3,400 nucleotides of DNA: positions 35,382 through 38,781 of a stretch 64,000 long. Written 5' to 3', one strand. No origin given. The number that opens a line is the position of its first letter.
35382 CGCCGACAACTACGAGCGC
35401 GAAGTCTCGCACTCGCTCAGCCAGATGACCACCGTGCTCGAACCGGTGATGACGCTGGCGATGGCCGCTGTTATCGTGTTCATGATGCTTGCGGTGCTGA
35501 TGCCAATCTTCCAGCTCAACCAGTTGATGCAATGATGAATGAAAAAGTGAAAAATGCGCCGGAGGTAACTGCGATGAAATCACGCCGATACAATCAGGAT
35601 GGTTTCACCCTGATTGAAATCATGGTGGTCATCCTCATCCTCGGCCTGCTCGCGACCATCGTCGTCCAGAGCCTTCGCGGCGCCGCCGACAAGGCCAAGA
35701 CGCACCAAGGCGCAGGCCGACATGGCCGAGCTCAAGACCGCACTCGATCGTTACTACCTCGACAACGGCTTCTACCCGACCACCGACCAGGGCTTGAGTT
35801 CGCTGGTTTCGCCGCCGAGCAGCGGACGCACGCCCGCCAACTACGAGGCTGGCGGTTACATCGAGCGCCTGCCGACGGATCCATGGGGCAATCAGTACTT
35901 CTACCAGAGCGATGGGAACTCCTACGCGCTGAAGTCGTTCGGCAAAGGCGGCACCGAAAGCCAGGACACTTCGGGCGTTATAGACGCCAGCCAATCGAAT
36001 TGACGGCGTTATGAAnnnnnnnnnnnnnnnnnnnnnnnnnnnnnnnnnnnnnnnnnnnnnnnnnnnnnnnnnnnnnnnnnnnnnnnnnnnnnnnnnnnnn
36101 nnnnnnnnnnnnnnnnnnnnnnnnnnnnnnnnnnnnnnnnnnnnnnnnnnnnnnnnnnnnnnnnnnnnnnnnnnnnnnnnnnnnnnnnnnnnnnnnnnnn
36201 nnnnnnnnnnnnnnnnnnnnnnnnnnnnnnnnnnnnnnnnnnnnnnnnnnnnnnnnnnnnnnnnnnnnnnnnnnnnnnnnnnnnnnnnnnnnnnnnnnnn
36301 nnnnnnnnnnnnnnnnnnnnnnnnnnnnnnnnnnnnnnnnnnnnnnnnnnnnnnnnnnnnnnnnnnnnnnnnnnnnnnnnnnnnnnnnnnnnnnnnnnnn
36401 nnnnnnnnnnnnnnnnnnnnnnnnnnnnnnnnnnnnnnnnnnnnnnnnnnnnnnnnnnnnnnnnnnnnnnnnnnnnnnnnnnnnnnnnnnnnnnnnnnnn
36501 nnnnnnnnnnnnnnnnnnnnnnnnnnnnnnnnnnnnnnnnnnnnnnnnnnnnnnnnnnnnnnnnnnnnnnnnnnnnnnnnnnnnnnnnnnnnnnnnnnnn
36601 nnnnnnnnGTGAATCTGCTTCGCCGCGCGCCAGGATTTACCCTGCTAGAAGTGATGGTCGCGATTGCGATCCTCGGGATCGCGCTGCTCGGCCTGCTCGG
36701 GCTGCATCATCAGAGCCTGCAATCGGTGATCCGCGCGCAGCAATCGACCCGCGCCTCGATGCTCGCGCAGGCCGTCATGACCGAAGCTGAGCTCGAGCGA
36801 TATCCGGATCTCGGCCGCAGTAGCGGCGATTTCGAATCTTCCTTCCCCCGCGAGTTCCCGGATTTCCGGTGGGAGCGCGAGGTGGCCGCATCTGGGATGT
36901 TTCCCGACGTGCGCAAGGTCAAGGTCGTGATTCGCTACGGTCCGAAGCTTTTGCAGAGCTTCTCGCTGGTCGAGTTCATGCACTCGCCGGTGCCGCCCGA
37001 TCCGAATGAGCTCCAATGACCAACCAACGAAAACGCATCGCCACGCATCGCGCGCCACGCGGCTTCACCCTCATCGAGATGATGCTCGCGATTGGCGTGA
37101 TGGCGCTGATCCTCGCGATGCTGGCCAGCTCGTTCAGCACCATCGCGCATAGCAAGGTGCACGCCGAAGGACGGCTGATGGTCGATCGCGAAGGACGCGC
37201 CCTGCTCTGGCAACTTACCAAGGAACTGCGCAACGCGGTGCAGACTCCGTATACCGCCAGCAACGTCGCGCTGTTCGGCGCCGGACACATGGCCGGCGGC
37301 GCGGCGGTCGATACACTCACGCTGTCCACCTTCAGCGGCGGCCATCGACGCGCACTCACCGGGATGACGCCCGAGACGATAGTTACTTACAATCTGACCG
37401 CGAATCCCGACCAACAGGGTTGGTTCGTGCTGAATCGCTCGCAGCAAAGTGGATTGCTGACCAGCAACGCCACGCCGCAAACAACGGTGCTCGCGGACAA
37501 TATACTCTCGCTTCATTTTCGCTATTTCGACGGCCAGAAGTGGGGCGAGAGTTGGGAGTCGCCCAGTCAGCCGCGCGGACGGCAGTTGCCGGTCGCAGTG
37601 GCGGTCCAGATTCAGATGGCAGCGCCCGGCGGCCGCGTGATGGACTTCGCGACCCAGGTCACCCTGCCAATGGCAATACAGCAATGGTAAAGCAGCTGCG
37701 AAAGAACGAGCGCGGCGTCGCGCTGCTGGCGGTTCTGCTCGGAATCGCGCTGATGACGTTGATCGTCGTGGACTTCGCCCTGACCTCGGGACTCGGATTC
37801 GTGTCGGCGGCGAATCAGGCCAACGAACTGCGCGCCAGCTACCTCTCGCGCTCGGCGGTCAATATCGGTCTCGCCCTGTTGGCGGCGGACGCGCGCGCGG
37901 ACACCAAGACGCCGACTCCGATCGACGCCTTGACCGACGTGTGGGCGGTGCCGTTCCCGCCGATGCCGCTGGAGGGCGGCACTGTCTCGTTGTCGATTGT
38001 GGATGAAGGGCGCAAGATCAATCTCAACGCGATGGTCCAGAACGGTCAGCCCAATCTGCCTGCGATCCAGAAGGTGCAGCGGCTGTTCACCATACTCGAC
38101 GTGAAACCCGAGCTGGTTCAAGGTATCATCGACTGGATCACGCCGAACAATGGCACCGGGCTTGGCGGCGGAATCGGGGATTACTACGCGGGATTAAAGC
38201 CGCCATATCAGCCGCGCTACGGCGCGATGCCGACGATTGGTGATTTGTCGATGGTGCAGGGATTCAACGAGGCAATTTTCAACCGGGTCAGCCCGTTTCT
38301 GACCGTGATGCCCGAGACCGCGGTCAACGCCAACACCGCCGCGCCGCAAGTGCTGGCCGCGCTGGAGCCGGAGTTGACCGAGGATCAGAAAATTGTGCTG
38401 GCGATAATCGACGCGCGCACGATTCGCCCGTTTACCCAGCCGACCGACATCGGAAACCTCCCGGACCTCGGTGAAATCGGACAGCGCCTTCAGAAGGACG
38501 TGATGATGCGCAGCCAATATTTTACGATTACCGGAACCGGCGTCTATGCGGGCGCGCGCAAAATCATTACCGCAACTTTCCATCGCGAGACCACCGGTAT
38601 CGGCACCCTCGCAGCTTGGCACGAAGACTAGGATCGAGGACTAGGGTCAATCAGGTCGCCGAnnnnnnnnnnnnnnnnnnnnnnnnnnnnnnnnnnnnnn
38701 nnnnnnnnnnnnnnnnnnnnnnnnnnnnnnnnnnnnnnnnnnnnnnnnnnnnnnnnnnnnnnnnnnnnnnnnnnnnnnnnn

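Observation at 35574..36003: Major pseudopilin gspG interrupted by a +1 frameshift inside an otherwise intact T2SS operon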

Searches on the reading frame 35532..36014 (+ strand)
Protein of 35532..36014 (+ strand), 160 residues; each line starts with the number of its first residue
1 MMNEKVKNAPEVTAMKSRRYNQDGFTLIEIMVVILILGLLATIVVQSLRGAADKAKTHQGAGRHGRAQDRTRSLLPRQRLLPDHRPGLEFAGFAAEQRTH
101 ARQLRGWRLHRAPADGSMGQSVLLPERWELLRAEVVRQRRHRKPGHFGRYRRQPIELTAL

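Call 7: search_protein_families(library=ncbifam, proteins=[window:35574-36011:+], max_evalue=0.01)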
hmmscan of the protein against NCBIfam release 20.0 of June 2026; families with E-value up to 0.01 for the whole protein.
seq(146 aa): 11 families
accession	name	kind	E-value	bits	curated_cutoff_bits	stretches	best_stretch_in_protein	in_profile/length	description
TIGR01708.2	typeII_sec_gspH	equivalog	1.6e-10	41.3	80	1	8-49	1-42/169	type II secretion system minor pseudopilin GspH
TIGR01710.1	typeII_sec_gspG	equivalog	1.8e-10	41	88.85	1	10-101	2-93/134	type II secretion system major pseudopilin GspG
TIGR02532.1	IV_pilin_GFxxxE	domain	4.3e-08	32.7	16.3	1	8-31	1-24/24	prepilin-type N-terminal cleavage/methylation domain-containing protein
NF007862.0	PRK10574.1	equivalog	1.9e-05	24.8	138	1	7-41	3-37/145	prepilin peptidase-dependent pilin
NF040999.1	pilin_ComGC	equivalog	8.1e-05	22.7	75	1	8-42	1-35/84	competence type IV pilus major pilin ComGC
NF041775.1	typeIV_PilA_Myxo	equivalog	0.00019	21.5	400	1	5-33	5-35/214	type IV pilin protein PilA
NF047828.1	T3SSXpsI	equivalog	0.00032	20.7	150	1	8-67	1-57/132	type II secretion system protein XpsI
NF041013.1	T4P_ComGE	equivalog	0.00079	19.5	49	1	8-36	3-31/83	competence type IV pilus minor pilin ComGE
NF007800.0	PRK10506.1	equivalog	0.0012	18.7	158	1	5-36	5-36/163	prepilin peptidase-dependent protein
TIGR02596.1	TIGR02596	subfamily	0.004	17.3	70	1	11-36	1-26/196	Verru_Chthon cassette protein D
TIGR02523.1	type_IV_pilV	equivalog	0.0075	16.8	52.2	1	8-33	1-28/139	type IV pilus modification protein PilV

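Call 25: list_cluster_members(proteins=[window:35532-36014:+, window:32566-34281:+, window:23626-24525:+, window:1477-1923:-, window:20237-21889:-, window:52217-53638:+, window:14295-15620:-, window:10698-12398:-, window:42964-43974:+, window:36609-37019:+])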
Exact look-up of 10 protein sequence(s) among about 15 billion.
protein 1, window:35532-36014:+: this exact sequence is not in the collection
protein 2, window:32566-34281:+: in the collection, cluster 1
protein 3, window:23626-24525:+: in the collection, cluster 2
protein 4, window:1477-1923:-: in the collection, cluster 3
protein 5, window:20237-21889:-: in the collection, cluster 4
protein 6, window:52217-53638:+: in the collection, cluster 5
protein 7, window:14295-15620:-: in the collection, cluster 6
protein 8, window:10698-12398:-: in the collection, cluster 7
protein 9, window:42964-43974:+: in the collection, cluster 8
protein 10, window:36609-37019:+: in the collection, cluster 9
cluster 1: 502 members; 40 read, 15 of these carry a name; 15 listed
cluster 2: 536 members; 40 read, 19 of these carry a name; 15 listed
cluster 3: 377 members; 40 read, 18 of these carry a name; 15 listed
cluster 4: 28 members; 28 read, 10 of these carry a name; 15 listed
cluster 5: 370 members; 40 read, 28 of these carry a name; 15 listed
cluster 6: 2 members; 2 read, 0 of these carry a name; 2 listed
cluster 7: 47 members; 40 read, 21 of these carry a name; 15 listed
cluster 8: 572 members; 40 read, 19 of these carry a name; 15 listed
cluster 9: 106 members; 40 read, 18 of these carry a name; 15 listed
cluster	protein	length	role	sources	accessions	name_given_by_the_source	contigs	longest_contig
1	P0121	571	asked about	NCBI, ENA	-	-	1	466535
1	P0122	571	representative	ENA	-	-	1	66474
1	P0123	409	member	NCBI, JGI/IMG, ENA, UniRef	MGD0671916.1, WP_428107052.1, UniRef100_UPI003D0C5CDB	MAG: type II secretion system inner membrane protein GspF [Candidatus Binatus sp.] | general secretion pathway protein F | type II secretion system inner membrane protein GspF n=1 Tax=Candidatus Binatus sp. ...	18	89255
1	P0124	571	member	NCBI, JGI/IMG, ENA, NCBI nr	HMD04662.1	MAG TPA: type II secretion system ATPase GspE [Candidatus Binatus sp.] | type II secretion system ATPase GspE [Candidatus Binatus sp.]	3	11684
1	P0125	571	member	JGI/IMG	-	general secretion pathway protein E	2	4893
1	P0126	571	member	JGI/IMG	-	general secretion pathway protein E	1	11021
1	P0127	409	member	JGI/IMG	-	general secretion pathway protein F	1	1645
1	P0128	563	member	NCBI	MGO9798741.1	MAG: type II secretion system ATPase GspE, partial [Candidatus Binatus sp.]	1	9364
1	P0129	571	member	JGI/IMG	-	general secretion pathway protein E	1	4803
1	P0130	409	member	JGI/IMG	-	general secretion pathway protein F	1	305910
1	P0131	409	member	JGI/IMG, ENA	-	general secretion pathway protein F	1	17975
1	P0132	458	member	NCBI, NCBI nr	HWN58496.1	MAG TPA: ATPase, T2SS/T4P/T4SS family, partial [Methylomirabilota bacterium] | ATPase, T2SS/T4P/T4SS family [Methylomirabilota bacterium]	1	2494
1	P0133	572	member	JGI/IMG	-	general secretion pathway protein E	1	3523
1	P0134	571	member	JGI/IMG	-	general secretion pathway protein E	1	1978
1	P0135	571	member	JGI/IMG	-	general secretion pathway protein E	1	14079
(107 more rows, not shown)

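Call 42: list_cluster_members(proteins=[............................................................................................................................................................, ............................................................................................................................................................, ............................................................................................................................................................, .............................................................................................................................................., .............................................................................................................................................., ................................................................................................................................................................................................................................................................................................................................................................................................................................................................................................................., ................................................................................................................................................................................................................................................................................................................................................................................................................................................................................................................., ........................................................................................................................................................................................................, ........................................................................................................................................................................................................, window:35614-36003:+])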
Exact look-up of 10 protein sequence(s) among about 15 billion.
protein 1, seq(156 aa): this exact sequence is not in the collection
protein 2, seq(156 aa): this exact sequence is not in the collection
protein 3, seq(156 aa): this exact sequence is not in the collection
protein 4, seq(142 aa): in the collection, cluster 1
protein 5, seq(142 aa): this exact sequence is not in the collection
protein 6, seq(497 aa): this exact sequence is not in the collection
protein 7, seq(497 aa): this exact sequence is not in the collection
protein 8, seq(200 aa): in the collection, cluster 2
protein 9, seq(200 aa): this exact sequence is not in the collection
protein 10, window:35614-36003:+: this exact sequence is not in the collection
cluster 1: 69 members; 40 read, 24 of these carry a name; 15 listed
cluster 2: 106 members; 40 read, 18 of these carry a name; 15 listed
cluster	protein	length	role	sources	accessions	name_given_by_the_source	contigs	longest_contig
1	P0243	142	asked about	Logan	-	-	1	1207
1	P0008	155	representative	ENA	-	-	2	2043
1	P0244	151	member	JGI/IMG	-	general secretion pathway protein G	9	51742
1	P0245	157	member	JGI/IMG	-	general secretion pathway protein G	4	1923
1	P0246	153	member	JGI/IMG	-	general secretion pathway protein G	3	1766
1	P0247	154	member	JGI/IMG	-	general secretion pathway protein G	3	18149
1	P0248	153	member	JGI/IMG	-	general secretion pathway protein G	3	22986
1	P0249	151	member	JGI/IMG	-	general secretion pathway protein G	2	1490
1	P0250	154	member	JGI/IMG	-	general secretion pathway protein G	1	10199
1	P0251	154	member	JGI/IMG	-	general secretion pathway protein G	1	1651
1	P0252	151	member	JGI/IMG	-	general secretion pathway protein G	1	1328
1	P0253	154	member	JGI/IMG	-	general secretion pathway protein G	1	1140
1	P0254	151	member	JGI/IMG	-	general secretion pathway protein G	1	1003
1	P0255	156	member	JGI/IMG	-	general secretion pathway protein G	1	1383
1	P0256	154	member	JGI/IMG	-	general secretion pathway protein G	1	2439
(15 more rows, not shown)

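Call 43: find_encoding_contigs(protein=P0243, flank=3000, max_places=6)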
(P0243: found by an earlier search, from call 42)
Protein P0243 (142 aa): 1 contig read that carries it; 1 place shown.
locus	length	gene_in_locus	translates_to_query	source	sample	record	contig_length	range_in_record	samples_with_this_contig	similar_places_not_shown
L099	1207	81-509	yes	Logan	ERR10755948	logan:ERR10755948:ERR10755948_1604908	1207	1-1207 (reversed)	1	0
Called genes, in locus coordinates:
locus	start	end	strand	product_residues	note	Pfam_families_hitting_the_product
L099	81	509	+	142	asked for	PF07963:N_methyl, PF08334:T2SSG, PF22434:PilW_C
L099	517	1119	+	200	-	-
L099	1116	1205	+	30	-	?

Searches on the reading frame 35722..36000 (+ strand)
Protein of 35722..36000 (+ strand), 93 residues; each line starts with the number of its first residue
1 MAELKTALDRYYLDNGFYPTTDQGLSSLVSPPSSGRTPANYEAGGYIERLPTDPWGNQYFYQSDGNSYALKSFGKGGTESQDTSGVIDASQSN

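Call 7: search_protein_families(library=ncbifam, proteins=[window:35722-36000:+], max_evalue=0.01)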
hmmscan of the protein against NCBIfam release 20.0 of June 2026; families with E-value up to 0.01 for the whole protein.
seq(93 aa): 1 family
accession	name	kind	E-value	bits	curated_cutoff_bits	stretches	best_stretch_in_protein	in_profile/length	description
TIGR01710.1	typeII_sec_gspG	equivalog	4.4e-23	81.8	88.85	1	2-81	43-123/134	type II secretion system major pseudopilin GspG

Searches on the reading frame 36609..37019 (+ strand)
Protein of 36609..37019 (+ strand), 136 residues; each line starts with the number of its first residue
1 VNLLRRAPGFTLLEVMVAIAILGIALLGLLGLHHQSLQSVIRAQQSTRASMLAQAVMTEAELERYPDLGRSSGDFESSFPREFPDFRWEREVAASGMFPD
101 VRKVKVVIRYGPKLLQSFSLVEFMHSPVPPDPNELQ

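Call 8: search_protein_families(library=pfam, proteins=[window:36609-37019:+], max_evalue=0.001)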
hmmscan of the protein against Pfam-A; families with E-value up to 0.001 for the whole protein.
window:36609-37019:+ (136 aa): 1 family
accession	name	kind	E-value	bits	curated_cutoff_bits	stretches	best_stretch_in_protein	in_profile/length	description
PF07963.17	N_methyl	-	5.5e-09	35.7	21.2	1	5-30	2-27/27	Prokaryotic N-terminal methylation motif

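Call 50: search_protein_families(library=ncbifam, proteins=[window:36609-37019:+], max_evalue=0.001)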
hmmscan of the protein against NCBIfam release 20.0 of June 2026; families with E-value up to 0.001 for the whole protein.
window:36609-37019:+ (136 aa): 10 families
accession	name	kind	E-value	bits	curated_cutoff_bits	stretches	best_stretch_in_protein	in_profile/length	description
NF047828.1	T3SSXpsI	equivalog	4.3e-13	49.4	150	1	9-93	3-81/132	type II secretion system protein XpsI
TIGR01707.1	gspI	equivalog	4.2e-11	43.2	44.35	1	9-107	1-95/101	type II secretion system minor pseudopilin GspI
TIGR02523.1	type_IV_pilV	equivalog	4.5e-09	36.9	52.2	1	9-57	3-51/139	type IV pilus modification protein PilV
TIGR02532.1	IV_pilin_GFxxxE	domain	1.2e-06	28.1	16.3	1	9-29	3-23/24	prepilin-type N-terminal cleavage/methylation domain-containing protein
NF041013.1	T4P_ComGE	equivalog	3.4e-06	27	49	1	8-60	4-56/83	competence type IV pilus minor pilin ComGE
TIGR02598.1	TIGR02598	subfamily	6.9e-05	23.1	51.4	1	9-70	1-62/151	Verru_Chthon cassette protein B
NF041002.1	pilin_ComGF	equivalog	0.00014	22.1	80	1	8-49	2-43/139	competence type IV pilus minor pilin ComGF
TIGR01711.1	gspJ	equivalog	0.00022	21.1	64.85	1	9-49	2-38/192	type II secretion system minor pseudopilin GspJ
TIGR01708.2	typeII_sec_gspH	equivalog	0.00039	20.5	80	1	9-35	3-28/169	type II secretion system minor pseudopilin GspH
TIGR01710.1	typeII_sec_gspG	equivalog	0.00099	19.2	88.85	0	9-56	2-49/134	type II secretion system major pseudopilin GspG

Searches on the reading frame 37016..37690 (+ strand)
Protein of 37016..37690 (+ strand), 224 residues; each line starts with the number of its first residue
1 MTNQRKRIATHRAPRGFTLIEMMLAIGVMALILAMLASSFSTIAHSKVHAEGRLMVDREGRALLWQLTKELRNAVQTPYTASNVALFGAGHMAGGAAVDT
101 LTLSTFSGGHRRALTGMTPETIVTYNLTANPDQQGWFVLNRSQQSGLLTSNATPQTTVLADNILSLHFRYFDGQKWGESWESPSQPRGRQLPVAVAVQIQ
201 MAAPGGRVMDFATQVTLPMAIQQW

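Call 8: search_protein_families(library=pfam, proteins=[window:37016-37690:+], max_evalue=0.001)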
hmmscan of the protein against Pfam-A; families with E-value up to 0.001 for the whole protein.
window:37016-37690:+ (224 aa): 2 families
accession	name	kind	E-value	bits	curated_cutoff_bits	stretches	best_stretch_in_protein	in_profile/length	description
PF11612.13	T2SSJ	-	4.1e-08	34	28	1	151-202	82-131/140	Type II secretion system (T2SS), protein J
PF07963.17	N_methyl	-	4.4e-07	29.7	21.2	1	15-36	5-26/27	Prokaryotic N-terminal methylation motif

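Call 50: search_protein_families(library=ncbifam, proteins=[window:37016-37690:+], max_evalue=0.001)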
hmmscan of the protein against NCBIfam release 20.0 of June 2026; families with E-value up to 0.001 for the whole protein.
window:37016-37690:+ (224 aa): 7 families
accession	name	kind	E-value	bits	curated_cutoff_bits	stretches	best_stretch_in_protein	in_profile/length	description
TIGR02599.1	TIGR02599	subfamily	2.4e-06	27.1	256.5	1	16-80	1-65/361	Verru_Chthon cassette protein C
TIGR02532.1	IV_pilin_GFxxxE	domain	5.2e-06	26.1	16.3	1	15-36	2-23/24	prepilin-type N-terminal cleavage/methylation domain-containing protein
NF041002.1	pilin_ComGF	equivalog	1.8e-05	25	80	1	15-76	2-61/139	competence type IV pilus minor pilin ComGF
TIGR01711.1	gspJ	equivalog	2.7e-05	24.1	64.85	1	15-202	1-180/192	type II secretion system minor pseudopilin GspJ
NF041013.1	T4P_ComGE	equivalog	6.2e-05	23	49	1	15-52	4-41/83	competence type IV pilus minor pilin ComGE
NF006453.0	PRK08808.1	equivalog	7e-05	22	295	0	150-201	137-189/211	type II secretion system protein J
NF007848.0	PRK10557.1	equivalog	0.0004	19.8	120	1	11-74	7-70/192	prepilin peptidase-dependent protein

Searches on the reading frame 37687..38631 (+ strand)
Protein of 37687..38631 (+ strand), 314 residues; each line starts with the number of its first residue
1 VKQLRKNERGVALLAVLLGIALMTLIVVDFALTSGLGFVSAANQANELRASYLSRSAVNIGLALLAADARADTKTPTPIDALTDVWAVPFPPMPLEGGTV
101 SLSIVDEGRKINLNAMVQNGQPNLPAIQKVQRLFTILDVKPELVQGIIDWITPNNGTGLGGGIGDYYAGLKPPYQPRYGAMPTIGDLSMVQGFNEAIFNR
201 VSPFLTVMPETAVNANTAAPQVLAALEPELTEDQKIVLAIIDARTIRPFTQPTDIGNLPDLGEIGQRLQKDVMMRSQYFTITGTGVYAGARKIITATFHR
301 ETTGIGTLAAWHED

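Call 50: search_protein_families(library=ncbifam, proteins=[window:37687-38631:+], max_evalue=0.001)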
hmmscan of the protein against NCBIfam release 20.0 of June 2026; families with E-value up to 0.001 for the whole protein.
window:37687-38631:+ (314 aa): 2 families
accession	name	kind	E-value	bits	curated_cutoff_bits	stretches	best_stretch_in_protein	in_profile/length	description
NF037980.1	T2SS_GspK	equivalog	4.2e-54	184.2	130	1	8-302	1-298/307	type II secretion system minor pseudopilin GspK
TIGR02600.1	Verru_Chthon_A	subfamily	0.00019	19.5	332.3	1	10-65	1-56/1296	Verru_Chthon cassette protein A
